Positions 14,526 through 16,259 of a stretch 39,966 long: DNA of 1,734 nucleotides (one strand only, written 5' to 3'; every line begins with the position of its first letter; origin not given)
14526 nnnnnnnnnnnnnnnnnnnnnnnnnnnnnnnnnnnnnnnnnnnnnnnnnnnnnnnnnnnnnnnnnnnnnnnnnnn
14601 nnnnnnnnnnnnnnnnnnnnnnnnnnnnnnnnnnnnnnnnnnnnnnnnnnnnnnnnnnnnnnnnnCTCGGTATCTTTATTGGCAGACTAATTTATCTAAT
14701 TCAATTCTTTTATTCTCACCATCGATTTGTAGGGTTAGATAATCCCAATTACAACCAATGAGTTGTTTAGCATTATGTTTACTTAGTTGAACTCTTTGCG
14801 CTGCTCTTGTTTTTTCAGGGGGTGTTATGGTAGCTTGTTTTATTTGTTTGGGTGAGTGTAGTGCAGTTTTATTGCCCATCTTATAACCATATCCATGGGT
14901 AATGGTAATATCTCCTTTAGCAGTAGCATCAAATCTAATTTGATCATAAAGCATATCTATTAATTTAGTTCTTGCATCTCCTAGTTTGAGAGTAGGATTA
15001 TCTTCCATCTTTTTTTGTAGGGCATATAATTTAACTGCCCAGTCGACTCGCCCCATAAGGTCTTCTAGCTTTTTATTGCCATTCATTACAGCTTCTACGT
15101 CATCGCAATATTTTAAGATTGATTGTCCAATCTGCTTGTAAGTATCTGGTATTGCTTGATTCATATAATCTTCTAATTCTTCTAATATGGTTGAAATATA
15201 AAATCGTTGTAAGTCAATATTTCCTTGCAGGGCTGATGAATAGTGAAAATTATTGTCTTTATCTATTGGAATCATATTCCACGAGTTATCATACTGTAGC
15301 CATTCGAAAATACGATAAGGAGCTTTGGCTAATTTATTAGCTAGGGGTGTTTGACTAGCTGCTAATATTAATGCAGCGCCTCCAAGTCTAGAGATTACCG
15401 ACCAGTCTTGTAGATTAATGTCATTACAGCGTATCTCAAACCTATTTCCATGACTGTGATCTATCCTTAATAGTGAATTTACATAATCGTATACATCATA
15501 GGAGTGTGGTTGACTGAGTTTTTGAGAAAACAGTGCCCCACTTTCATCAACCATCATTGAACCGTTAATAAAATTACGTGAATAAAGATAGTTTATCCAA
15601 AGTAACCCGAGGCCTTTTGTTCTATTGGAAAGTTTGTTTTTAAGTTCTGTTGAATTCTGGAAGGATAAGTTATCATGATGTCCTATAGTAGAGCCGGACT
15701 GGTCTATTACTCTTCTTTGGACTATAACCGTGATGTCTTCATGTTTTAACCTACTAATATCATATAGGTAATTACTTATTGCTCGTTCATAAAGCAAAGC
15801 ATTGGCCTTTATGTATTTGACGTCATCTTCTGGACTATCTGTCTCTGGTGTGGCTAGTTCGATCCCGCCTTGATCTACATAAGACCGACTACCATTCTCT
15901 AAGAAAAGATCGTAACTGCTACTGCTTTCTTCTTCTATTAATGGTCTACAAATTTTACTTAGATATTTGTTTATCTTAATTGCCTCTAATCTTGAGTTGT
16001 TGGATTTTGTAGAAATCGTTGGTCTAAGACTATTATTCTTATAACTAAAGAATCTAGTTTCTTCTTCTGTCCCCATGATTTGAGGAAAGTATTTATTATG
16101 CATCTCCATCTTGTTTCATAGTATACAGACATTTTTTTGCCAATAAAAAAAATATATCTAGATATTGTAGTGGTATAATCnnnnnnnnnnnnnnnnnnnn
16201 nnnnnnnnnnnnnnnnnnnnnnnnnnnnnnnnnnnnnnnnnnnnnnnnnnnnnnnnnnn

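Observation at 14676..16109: Orphan, diverged Pup-ligase/deamidase (PafA/Dop) family gene with no Pup, ARC/Mpa or proteasome genes around it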

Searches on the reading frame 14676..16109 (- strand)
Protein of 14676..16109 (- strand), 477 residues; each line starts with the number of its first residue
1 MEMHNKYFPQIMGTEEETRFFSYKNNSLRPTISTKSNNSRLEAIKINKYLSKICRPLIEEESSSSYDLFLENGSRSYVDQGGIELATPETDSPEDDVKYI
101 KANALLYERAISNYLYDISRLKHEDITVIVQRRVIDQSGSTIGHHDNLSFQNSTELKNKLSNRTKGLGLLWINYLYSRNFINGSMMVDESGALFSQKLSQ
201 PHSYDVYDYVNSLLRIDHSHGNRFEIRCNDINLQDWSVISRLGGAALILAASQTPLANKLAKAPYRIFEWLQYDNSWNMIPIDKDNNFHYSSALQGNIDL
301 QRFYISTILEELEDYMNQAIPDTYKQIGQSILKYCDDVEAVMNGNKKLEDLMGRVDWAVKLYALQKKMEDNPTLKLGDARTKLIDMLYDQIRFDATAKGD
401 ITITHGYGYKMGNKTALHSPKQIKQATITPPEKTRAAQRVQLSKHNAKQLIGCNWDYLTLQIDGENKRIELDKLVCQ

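Call 3: search_protein_families(library=pfam, proteins=[window:14676-16109:-], max_evalue=1)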
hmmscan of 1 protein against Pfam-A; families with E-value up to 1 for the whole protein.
window:14676-16109:- (477 aa): 2 families
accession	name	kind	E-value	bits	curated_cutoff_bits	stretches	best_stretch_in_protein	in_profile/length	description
PF03136.20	Pup_ligase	-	4.7e-29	102.1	25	2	217-458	220-440/441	Pup-ligase protein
PF10877.13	DUF2671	-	0.12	12.7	23.2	1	89-133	20-63/89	Protein of unknown function (DUF2671)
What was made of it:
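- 14676..16109 (-): Intact 477-aa gene for a type-A (Patescibacteria-specific) member of the PafA/Dop Pup-ligase family. Pfam PF03136 at 102 bits (call 3).
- On Pup-ligase/deamidase family (Pfam PF03136): 102.1 bits against 25, E = 4.7e-29 (call 3).
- Checked: It matches Pfam PF03136 Pup_ligase at E = 4.7e-29, 102.1 bits against a cutoff of 25 (call 3).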

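Call 4: search_protein_families(library=ncbifam, proteins=[window:14676-16109:-], max_evalue=1)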
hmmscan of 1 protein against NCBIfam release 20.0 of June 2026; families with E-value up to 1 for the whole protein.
window:14676-16109:- (477 aa): 2 families
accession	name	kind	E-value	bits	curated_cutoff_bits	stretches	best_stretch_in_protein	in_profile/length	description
TIGR03688.1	depupylase_Dop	equivalog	9e-24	84.1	492.3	2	222-471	238-467/485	depupylase/deamidase Dop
TIGR03686.1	pupylate_PafA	equivalog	4.4e-18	65.2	551.3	2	295-468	273-435/457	Pup--protein ligase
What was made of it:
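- On PafA (TIGR03686 equivalog): 65.2 bits (call 4).
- On Dop (TIGR03688 equivalog): 84.1 bits (call 4).
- Checked: NCBIfam gives Dop 84 bits (cutoff 492) and PafA 65 bits (cutoff 551) (call 4), so 'diverged' is correct.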

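Call 5: search_solved_structures(query=window:14676-16109:-, max_evalue=1, show_alignments=2)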
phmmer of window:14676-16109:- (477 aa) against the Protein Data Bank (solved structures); distinct sequences matched with E-value up to 1: 5.
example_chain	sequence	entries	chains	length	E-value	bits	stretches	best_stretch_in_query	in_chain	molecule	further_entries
9cku_G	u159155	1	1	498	3.4e-07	32.7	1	56-466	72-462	Pup deamidase/depupylase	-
4b0t_A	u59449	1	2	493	5e-06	28.9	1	48-157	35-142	PUP--PROTEIN LIGASE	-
4b0r_A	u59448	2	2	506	1.8e-05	27.1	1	62-155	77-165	DEAMIDASE-DEPUPYLASE DOP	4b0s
5lrt_A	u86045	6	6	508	1.8e-05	27.1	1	62-155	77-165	Depupylase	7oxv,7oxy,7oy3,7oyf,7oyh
4bjr_A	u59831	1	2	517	2.8e-05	26.4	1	48-157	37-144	PUP--PROTEIN LIGASE, PROKARYOTIC UBIQUITIN-LIKE PROTEIN PUP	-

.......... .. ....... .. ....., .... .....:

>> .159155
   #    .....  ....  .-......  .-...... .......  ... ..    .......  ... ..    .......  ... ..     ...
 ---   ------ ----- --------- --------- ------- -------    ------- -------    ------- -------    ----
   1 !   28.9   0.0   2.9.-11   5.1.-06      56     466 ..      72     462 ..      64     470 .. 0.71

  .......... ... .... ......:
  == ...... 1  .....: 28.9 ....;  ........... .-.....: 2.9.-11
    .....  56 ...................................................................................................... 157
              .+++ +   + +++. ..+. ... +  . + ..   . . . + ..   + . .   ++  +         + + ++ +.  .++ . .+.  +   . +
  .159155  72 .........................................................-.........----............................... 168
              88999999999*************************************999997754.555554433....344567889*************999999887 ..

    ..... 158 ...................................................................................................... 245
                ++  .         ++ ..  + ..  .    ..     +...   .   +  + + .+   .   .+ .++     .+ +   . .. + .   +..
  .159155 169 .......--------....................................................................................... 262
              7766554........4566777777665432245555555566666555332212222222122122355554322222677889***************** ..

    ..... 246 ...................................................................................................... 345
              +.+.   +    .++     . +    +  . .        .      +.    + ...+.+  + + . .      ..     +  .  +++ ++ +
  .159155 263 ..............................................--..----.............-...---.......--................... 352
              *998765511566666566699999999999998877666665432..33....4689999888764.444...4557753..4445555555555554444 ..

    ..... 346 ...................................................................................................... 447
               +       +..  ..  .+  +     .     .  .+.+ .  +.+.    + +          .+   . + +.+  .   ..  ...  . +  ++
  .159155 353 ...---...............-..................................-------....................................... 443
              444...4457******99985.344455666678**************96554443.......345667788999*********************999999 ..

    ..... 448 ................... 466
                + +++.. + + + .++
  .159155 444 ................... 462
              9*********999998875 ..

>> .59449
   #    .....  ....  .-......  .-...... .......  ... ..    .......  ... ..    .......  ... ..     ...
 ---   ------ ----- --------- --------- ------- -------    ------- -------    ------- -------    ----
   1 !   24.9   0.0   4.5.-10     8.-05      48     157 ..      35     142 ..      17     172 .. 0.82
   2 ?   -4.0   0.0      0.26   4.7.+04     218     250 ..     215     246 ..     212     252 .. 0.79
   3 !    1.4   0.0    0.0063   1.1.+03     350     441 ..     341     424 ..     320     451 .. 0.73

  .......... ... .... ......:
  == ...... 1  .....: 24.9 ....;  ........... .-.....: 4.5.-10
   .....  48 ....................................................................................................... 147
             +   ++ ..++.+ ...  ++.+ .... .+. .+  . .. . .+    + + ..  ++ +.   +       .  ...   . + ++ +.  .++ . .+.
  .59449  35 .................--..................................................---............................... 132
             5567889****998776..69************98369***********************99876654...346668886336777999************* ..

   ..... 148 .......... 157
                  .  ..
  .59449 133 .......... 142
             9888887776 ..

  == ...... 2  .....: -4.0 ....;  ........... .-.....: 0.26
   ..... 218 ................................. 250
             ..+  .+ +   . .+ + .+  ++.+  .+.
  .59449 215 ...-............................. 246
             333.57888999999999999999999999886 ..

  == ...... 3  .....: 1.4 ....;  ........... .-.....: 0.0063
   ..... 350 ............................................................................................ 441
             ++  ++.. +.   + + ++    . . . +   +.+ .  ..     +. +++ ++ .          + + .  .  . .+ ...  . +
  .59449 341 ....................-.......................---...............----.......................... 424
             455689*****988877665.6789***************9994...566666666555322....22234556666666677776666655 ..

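Call 6: find_homologous_proteins(query=window:14676-16109:-, max_evalue=0.001)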
Query window:14676-16109:- (477 aa): 18 proteins with E <= 0.001 among 8000 candidates.
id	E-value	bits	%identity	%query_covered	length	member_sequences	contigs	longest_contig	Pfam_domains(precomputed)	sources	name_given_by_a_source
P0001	0.0e+0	1085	100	100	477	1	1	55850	PF03136.21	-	-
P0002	7.4e-267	904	84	99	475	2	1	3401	PF03136.21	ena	-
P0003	1.6e-116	408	42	97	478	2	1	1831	PF03136.21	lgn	-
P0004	2.2e-113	398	44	98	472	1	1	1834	PF03136.21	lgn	-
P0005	4.7e-113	397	43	96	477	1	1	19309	PF03136.21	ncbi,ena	-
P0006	3.6e-111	390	43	97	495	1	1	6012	PF03136.21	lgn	-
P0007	7.1e-111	389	42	98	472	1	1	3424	PF03136.21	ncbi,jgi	ncbi:MAG TPA: proteasome accessory factor PafA2 family protein [Candidatus Saccharimonadales bacteri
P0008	1.8e-109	385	43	98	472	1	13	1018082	PF03136.21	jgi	jgi:hypothetical protein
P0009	5.0e-108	380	42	98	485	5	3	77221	PF03136.21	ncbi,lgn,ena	-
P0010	1.2e-105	372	41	98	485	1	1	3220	PF03136.21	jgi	-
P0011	6.6e-91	324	41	97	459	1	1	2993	PF03136.21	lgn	-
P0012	1.7e-83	299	39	96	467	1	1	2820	PF03136.21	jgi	jgi:hypothetical protein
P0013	1.9e-83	299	38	94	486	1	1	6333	PF03136.21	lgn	-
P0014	2.0e-46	177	29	95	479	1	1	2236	PF03136.21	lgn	-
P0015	3.1e-42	163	30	84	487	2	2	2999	PF03136.21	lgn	-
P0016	1.8e-39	154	28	95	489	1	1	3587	PF03136.21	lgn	-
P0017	2.3e-36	144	30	100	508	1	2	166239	PF03136.21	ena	-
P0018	6.6e-6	43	26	30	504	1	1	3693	PF03136.21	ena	-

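Call 9: find_encoding_contigs(protein=P0008, flank=10000, max_places=4)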
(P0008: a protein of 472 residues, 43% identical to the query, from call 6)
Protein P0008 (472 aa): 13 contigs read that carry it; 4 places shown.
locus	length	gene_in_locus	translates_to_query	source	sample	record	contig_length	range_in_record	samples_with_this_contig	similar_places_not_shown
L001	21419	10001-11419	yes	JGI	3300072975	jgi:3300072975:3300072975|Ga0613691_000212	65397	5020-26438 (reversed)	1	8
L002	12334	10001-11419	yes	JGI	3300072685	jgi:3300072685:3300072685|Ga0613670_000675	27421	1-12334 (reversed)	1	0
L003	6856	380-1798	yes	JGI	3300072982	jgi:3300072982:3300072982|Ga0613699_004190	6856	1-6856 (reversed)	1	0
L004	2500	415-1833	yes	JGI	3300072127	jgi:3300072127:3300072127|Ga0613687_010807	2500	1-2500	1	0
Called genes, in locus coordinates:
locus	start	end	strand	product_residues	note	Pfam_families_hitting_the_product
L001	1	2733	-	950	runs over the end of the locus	PF00580:UvrD-helicase, PF13086:AAA_11 (weak), PF13245:AAA_19, PF13604:AAA_30 (faint), PF13361:UvrD_C, PF13538:UvrD_C_2 (faint), PF12705:PDDEXK_1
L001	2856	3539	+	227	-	PF00027:cNMP_binding, PF13545:HTH_Crp_2, PF00325:Crp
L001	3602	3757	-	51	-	-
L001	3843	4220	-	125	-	PF00072:Response_reg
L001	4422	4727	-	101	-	PF16367:RRM_7 (weak), PF00076:RRM_1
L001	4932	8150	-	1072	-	PF13426:PAS_9, PF08447:PAS_3, PF08447:PAS_3, PF00989:PAS, PF13188:PAS_8, PF13426:PAS_9, PF00512:HisKA, PF02518:HATPase_c, +2 more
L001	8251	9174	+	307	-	PF01544:CorA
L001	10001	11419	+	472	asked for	PF03136:Pup_ligase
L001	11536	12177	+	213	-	-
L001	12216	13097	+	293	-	PF02557:VanY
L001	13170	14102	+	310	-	PF00561:Abhydrolase_1 (faint), PF12146:Hydrolase_4, PF12697:Abhydrolase_6 (faint)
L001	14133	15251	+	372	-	PF13477:Glyco_trans_4_2 (weak), PF13439:Glyco_transf_4, PF13579:Glyco_trans_4_4, PF20706:GT4-conflict, PF00534:Glycos_transf_1, PF13692:Glyco_trans_1_4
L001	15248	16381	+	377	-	PF13439:Glyco_transf_4, PF13579:Glyco_trans_4_4, PF20706:GT4-conflict, PF00534:Glycos_transf_1, PF13692:Glyco_trans_1_4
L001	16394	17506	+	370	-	PF01594:AI-2E_transport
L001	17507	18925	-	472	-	PF01406:tRNA-synt_1e, PF01921:tRNA-synt_1f (faint), PF09334:tRNA-synt_1g (faint), PF00133:tRNA-synt_1 (weak), PF23493:CysS_C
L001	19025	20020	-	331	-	PF01368:DHH, PF02272:DHHA1 (weak)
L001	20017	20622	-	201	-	PF21176:RecR_HhH, PF01751:Toprim, PF13662:Toprim_4, PF21175:RecR_C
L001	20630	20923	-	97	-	PF02575:YbaB_DNA_bd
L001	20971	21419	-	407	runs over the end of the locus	-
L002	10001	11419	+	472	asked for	PF03136:Pup_ligase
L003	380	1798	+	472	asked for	PF03136:Pup_ligase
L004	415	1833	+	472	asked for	PF03136:Pup_ligase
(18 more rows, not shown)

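Call 12: find_encoding_contigs(protein=P0009, flank=10000, max_places=3)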
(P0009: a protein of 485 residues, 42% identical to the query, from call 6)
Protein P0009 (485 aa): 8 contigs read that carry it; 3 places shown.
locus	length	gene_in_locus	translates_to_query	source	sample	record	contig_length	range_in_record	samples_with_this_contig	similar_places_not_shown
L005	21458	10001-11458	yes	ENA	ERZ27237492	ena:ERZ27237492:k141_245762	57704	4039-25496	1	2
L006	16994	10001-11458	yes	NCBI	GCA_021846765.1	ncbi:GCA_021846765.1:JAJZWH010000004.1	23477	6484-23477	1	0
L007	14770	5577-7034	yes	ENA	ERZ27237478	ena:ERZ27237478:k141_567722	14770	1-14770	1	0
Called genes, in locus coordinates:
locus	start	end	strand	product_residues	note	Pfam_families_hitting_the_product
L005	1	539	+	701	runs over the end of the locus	PF00873:ACR_tran (faint), PF03176:MMPL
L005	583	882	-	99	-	PF00076:RRM_1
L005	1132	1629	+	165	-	-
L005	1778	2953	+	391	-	PF00270:DEAD, PF04851:ResIII, PF00271:Helicase_C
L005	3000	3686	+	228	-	PF11139:SfLAP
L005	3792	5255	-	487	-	PF00128:Alpha-amylase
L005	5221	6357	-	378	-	PF01828:Peptidase_A4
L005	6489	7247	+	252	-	-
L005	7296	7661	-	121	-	PF02467:Whib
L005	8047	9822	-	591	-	PF13631:Cytochrom_B_N_2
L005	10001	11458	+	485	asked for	PF03136:Pup_ligase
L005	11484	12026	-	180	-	PF03358:FMN_red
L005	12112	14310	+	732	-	-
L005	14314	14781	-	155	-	PF00072:Response_reg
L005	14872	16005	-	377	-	PF00438:S-AdoMet_synt_N, PF02772:S-AdoMet_synt_M, PF02773:S-AdoMet_synt_C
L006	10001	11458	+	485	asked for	PF03136:Pup_ligase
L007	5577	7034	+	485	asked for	PF03136:Pup_ligase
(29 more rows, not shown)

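Call 13: find_encoding_contigs(protein=P0017, flank=10000, max_places=2)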
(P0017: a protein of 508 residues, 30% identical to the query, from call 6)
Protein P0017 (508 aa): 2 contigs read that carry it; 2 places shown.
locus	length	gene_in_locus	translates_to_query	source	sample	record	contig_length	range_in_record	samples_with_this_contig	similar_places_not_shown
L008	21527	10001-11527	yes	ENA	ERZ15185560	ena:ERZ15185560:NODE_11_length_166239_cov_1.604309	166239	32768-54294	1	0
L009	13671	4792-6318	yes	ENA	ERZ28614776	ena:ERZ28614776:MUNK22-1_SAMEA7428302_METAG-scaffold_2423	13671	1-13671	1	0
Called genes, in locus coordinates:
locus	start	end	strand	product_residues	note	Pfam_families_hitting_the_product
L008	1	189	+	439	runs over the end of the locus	PF22422:MGH1-like_GH, PF01204:Trehalase, PF03200:Glyco_hydro_63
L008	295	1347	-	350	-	PF02646:RmuC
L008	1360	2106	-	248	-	PF02535:Zip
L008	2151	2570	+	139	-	PF01475:FUR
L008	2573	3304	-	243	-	PF02585:PIG-L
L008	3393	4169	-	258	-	-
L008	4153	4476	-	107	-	-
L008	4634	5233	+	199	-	PF07352:Phage_Mu_Gam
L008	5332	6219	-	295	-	-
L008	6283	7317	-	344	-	-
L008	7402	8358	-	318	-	PF13453:Zn_ribbon_TFIIB (weak)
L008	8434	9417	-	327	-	PF00438:S-AdoMet_synt_N, PF02772:S-AdoMet_synt_M, PF02773:S-AdoMet_synt_C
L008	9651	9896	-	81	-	-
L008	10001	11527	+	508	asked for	PF03136:Pup_ligase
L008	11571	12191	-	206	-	-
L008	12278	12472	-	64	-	-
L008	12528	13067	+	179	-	-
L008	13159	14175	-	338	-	PF03741:TerC, PF04332:DUF475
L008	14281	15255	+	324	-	PF01595:CNNM, PF00571:CBS (faint)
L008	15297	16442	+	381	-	PF00158:Sigma54_activat (faint), PF01078:Mg_chelatase (faint), PF05496:RuvB_N, PF00004:AAA, PF07728:AAA_5, PF13173:AAA_14 (weak), PF16193:AAA_assoc_2, PF12002:MgsA_C, +2 more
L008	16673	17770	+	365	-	PF00801:PKD, PF18911:PKD_4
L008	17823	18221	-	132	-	PF00072:Response_reg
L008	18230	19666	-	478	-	PF00672:HAMP, PF00512:HisKA, PF02518:HATPase_c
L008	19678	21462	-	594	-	PF00496:SBP_bac_5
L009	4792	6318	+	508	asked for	PF03136:Pup_ligase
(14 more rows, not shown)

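Call 14: find_encoding_contigs(protein=P0005, flank=10000, max_places=2)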
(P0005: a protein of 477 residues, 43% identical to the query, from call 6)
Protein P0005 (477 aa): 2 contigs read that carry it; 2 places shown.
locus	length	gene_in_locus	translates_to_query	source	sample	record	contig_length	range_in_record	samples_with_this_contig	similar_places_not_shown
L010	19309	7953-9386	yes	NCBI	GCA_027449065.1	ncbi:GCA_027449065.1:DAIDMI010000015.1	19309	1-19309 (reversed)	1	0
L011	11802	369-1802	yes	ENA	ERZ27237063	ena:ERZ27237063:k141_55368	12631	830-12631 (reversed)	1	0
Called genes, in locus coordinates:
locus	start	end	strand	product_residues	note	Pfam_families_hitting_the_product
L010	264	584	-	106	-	PF02452:PemK_toxin (weak)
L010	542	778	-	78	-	PF04014:MazE_antitoxin (weak)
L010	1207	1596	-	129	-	PF02661:Fic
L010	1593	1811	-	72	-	-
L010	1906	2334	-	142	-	PF01850:PIN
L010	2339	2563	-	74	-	-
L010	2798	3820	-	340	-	PF03405:FA_desaturase_2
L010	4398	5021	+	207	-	PF05368:NmrA (weak), PF13460:NAD_binding_10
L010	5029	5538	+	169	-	-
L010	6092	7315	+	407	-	PF09903:DUF2130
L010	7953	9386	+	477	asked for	PF03136:Pup_ligase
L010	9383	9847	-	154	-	-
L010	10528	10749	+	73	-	-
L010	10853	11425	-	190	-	PF01725:Ham1p_like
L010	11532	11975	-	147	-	PF00293:NUDIX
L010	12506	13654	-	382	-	PF01180:DHO_dh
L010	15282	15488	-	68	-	PF13384:HTH_23, PF13551:HTH_29 (weak), PF13518:HTH_28 (weak)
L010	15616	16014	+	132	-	-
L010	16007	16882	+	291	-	PF02153:PDH_N, PF20463:PDH_C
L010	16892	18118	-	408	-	PF00579:tRNA-synt_1b, PF22421:SYY_C-terminal (weak), PF01479:S4 (weak)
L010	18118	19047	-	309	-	-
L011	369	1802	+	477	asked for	PF03136:Pup_ligase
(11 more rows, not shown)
